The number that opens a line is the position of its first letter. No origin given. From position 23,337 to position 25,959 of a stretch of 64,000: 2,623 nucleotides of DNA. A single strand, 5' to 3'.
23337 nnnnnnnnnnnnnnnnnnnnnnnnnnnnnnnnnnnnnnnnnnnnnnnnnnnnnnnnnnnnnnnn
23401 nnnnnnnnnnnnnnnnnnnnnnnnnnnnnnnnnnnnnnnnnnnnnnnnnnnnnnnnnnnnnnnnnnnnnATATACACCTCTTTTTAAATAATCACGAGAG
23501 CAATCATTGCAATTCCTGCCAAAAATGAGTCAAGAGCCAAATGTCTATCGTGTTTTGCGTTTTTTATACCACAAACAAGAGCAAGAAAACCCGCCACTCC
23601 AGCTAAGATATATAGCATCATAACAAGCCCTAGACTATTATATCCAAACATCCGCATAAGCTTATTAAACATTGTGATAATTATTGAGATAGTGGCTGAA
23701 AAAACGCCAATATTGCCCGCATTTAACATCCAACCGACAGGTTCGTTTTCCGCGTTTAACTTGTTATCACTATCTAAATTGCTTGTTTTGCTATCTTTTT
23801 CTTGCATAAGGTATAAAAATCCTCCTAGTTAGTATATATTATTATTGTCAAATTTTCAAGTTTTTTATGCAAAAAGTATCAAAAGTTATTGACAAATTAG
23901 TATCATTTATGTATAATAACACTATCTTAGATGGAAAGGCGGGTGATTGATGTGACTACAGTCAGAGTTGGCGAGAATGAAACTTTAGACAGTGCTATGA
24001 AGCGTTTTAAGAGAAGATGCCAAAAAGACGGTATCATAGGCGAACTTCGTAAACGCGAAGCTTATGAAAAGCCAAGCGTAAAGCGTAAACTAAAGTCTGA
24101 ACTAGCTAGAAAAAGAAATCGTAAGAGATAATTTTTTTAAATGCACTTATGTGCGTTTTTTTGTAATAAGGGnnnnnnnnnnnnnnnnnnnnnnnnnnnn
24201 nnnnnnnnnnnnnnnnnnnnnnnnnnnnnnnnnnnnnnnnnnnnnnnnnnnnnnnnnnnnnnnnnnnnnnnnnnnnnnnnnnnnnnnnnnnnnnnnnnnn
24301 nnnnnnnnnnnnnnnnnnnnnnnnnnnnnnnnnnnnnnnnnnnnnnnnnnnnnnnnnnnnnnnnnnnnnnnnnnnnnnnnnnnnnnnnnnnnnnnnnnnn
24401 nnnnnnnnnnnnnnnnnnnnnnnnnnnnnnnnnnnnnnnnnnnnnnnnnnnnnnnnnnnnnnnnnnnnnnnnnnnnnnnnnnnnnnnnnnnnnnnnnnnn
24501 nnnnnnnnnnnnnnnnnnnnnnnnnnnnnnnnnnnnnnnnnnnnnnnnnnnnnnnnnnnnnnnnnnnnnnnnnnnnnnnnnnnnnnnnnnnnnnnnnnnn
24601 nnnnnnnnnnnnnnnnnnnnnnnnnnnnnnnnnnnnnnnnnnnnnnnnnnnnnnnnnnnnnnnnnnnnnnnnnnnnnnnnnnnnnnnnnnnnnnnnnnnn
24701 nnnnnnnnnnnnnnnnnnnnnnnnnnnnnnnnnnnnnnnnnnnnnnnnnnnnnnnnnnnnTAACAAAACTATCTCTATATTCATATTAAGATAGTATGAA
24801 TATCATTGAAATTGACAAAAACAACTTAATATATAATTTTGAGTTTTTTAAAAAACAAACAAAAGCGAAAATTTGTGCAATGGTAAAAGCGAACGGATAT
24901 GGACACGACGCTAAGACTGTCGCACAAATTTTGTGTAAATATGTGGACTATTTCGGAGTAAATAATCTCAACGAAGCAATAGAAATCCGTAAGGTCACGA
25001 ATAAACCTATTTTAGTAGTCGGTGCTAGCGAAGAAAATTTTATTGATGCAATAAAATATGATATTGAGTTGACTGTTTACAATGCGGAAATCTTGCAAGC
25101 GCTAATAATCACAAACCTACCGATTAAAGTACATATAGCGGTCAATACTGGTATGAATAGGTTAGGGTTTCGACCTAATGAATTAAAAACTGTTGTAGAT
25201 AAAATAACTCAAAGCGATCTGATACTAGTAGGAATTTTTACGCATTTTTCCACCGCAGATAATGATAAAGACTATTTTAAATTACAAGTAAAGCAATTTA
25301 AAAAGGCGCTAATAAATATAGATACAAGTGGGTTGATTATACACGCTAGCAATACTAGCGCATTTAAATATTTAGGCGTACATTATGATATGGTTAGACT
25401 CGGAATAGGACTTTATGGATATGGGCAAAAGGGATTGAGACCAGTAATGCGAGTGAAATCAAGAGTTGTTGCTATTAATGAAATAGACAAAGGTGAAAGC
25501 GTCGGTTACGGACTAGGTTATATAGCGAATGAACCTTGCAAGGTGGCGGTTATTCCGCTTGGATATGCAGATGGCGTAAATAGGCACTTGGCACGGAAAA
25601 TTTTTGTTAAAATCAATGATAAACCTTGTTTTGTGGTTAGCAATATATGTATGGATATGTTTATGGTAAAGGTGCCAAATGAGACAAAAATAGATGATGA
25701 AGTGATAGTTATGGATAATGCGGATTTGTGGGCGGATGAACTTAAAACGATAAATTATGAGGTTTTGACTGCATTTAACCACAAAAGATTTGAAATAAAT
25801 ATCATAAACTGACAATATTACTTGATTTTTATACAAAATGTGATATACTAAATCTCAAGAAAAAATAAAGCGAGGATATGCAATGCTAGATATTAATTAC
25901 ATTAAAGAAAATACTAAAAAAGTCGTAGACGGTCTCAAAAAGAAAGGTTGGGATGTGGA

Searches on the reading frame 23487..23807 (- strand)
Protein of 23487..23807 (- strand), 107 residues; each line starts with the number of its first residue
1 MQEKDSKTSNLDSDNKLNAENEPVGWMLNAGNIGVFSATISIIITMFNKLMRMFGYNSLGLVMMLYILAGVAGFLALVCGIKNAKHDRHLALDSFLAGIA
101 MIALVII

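Call 59: search_protein_families(library=pfam, proteins=[window:23487-23807:-], max_evalue=0.01)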
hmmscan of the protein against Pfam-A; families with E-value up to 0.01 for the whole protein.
window:23487-23807:- (107 aa): 1 family
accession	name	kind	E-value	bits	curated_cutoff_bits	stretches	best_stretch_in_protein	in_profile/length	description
PF05512.16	AWPM-19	-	0.0035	17.9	27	1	25-104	15-94/142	AWPM-19-like family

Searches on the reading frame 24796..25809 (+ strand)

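Call 23: search_protein_families(library=pfam, proteins=[window:24796-25809:+], max_evalue=0.00001)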
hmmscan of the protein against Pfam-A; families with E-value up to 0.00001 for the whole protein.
window:24796-25809:+ (338 aa): 2 families
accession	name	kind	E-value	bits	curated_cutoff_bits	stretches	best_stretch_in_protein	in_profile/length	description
PF01168.26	Ala_racemase_N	-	3.8e-55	187.4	24.1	1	6-209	1-218/220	Alanine racemase, N-terminal domain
PF00842.27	Ala_racemase_C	-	7.1e-34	116.6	25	1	217-329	1-121/127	Alanine racemase, C-terminal domain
